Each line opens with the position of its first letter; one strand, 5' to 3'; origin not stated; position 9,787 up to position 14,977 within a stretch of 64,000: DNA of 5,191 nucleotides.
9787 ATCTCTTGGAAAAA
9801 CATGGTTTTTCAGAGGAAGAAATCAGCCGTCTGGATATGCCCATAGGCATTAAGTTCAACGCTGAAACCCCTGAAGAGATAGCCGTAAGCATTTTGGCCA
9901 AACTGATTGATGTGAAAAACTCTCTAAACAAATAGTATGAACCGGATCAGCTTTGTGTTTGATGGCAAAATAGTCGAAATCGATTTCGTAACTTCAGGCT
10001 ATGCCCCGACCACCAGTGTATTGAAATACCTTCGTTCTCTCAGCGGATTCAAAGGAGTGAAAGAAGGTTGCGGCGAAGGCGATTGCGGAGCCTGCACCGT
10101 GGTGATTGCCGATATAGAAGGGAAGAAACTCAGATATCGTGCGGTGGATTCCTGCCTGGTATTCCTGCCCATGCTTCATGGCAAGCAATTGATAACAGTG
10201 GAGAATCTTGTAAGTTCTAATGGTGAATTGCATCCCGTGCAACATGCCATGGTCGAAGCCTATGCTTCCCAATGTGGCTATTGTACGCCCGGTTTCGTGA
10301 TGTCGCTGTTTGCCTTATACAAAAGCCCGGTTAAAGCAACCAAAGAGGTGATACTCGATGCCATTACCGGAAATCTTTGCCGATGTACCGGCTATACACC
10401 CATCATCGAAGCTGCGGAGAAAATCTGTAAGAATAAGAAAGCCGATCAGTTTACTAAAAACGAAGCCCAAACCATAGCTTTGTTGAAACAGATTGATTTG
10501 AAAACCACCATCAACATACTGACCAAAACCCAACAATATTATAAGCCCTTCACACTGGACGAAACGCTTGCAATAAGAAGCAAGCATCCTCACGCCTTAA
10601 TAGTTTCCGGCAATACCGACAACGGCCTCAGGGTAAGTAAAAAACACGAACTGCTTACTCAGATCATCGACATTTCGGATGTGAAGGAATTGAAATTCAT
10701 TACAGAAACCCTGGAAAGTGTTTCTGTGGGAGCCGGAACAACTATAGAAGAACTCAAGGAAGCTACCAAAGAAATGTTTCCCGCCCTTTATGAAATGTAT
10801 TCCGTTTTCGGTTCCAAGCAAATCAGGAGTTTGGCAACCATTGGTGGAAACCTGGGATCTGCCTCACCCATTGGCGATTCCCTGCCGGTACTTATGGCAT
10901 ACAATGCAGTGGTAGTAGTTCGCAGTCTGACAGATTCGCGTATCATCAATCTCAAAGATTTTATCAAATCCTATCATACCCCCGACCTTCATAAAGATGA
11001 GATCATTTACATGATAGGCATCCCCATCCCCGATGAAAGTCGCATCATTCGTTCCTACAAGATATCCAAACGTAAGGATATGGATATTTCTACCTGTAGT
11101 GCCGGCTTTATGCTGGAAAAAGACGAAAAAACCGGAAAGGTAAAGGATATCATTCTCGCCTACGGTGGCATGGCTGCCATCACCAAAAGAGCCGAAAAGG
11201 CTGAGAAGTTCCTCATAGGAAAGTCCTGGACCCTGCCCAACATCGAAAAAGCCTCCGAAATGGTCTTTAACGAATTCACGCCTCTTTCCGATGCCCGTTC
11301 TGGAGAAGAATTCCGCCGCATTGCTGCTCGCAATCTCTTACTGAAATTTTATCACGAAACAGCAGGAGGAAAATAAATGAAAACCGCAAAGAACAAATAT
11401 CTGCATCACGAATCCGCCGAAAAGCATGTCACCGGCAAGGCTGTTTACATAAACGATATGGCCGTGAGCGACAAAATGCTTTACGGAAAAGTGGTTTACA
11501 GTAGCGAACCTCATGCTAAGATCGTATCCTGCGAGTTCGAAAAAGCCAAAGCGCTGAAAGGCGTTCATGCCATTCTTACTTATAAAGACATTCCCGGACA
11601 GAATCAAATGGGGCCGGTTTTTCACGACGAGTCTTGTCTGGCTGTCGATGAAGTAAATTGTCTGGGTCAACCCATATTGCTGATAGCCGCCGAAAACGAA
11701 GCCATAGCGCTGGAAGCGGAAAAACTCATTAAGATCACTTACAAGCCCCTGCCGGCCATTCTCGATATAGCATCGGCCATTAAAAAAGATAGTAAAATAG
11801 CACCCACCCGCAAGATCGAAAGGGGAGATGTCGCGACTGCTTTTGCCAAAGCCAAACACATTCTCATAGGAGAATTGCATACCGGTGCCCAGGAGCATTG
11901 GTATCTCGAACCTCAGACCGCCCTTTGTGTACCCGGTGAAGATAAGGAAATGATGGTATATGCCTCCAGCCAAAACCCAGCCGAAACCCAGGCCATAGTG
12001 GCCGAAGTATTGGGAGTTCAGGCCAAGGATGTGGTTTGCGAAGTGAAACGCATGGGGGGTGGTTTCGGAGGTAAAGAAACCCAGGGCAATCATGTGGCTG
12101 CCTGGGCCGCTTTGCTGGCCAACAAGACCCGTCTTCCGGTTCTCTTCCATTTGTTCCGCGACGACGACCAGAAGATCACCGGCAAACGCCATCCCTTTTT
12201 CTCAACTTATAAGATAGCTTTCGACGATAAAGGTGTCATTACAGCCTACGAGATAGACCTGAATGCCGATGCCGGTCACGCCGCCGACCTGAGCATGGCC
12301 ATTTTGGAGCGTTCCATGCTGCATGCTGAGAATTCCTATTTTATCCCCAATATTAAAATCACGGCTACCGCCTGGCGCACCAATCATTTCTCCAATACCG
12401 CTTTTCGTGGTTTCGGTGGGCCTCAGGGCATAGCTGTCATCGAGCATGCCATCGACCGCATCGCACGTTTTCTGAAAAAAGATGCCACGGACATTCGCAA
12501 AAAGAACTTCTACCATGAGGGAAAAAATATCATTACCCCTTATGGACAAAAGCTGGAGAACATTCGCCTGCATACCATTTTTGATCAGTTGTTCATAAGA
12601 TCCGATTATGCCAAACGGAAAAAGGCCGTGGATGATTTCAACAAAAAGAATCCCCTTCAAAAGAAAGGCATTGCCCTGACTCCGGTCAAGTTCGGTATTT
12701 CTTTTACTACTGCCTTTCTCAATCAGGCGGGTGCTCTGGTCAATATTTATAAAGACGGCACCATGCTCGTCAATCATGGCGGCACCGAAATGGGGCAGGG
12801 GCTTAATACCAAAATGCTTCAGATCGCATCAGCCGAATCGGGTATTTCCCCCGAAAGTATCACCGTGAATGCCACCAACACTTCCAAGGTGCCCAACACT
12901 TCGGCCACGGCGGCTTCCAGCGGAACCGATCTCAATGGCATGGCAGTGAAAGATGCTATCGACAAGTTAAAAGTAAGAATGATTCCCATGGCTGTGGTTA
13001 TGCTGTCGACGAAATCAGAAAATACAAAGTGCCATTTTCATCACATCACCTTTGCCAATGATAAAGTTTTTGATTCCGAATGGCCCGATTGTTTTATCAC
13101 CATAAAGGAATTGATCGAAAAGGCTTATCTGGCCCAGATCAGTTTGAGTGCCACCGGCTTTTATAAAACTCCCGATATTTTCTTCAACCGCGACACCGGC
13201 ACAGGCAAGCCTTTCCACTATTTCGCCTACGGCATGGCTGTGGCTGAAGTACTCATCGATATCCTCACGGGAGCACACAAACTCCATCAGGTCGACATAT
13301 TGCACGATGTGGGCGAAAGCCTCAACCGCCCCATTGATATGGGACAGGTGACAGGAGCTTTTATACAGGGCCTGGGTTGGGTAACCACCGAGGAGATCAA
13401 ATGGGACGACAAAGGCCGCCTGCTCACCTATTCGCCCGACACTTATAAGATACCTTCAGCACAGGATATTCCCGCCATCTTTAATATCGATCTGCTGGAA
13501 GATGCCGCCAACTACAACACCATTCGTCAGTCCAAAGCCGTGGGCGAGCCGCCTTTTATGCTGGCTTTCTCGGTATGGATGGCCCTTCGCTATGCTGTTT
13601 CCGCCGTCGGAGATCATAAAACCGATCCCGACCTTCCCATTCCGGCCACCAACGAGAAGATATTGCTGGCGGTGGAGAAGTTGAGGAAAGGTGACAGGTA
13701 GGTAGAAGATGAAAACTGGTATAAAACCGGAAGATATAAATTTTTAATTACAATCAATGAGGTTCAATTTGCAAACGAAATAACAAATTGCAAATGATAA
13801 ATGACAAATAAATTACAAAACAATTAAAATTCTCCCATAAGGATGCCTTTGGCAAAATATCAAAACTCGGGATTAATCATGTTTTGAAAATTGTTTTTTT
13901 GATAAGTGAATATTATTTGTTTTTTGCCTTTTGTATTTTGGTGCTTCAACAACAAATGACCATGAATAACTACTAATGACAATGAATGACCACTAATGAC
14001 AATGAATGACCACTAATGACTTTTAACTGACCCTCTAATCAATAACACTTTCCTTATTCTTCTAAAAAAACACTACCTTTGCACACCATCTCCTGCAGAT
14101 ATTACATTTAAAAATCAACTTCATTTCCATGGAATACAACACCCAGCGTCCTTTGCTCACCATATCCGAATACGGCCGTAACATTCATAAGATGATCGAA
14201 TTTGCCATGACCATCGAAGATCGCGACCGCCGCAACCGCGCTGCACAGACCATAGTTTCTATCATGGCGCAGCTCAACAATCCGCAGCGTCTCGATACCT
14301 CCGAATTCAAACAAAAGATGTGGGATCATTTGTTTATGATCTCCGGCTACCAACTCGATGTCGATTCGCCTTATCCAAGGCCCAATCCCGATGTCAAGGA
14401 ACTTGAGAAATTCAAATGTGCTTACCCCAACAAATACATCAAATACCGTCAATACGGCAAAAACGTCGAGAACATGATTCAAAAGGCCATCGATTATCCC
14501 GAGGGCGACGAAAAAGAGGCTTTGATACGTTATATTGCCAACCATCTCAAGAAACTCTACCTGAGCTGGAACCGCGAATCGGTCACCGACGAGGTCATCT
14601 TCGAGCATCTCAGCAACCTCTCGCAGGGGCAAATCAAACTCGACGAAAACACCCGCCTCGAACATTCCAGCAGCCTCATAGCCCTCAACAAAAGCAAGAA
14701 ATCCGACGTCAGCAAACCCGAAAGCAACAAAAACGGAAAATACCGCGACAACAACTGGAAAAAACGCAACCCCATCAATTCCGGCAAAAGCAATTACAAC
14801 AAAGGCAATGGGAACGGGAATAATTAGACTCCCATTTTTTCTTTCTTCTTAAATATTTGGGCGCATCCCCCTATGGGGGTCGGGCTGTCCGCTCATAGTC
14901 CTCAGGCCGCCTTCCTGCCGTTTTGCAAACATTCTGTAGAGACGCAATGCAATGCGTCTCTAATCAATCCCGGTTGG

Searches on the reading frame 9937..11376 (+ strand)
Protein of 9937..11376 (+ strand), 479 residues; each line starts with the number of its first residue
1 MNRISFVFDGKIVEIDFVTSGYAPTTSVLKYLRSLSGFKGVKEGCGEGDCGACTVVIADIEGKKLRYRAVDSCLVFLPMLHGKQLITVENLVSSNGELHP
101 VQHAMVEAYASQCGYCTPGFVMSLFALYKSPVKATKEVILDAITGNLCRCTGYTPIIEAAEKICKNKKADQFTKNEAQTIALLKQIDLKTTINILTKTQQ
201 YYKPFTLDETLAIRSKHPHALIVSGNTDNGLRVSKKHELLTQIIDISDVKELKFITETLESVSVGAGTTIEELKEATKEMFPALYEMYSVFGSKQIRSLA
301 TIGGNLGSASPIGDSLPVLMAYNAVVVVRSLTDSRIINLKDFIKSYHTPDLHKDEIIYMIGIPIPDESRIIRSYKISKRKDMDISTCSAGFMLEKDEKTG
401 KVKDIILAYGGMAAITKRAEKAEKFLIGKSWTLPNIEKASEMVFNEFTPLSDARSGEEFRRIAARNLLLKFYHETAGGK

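Call 49: search_protein_families(library=pfam, proteins=[window:9937-11376:+], max_evalue=0.00001)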
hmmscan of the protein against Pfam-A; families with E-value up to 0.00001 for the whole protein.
window:9937-11376:+ (479 aa): 3 families
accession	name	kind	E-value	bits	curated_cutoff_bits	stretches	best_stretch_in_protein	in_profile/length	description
PF00941.27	FAD_binding_5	-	2.2e-44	151.7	27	1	200-364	4-169/170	FAD binding domain in molybdopterin dehydrogenase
PF03450.22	CO_deh_flav_C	-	9.3e-29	100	25.5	1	372-474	1-101/102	CO dehydrogenase flavoprotein C-terminal domain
PF01799.25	Fer2_2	-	1.2e-27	96.2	30.3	1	87-160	1-74/75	[2Fe-2S] binding domain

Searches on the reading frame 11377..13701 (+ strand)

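Call 49: search_protein_families(library=pfam, proteins=[window:11377-13701:+], max_evalue=0.00001)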
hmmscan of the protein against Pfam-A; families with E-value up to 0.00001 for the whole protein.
window:11377-13701:+ (774 aa): 3 families
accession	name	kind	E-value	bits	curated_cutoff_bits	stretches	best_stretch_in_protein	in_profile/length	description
PF20256.3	MoCoBD_2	-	8.8e-93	311.3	27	1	408-699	5-283/283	Molybdopterin cofactor-binding domain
PF02738.23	MoCoBD_1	-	3e-80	269.3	27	1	143-378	11-244/244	Molybdopterin cofactor-binding domain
PF01315.27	Ald_Xan_dh_C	-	7.5e-31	107.1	31.3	1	19-126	1-110/110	Aldehyde oxidase and xanthine dehydrogenase, a/b hammerhead domain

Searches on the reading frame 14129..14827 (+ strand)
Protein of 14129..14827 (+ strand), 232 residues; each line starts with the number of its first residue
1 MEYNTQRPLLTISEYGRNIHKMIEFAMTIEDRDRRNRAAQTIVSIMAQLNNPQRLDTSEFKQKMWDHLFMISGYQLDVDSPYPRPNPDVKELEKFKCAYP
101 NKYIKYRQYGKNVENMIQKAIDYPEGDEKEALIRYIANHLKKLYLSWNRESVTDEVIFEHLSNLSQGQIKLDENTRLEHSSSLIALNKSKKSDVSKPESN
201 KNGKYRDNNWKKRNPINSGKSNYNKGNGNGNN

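Call 49: search_protein_families(library=pfam, proteins=[window:14129-14827:+], max_evalue=0.00001)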
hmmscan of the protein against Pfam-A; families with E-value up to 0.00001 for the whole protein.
window:14129-14827:+ (232 aa): 1 family
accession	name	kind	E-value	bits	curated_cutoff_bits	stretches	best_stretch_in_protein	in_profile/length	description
PF14123.11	DUF4290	-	3.3e-65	219.3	27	1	1-174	1-173/174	Domain of unknown function (DUF4290)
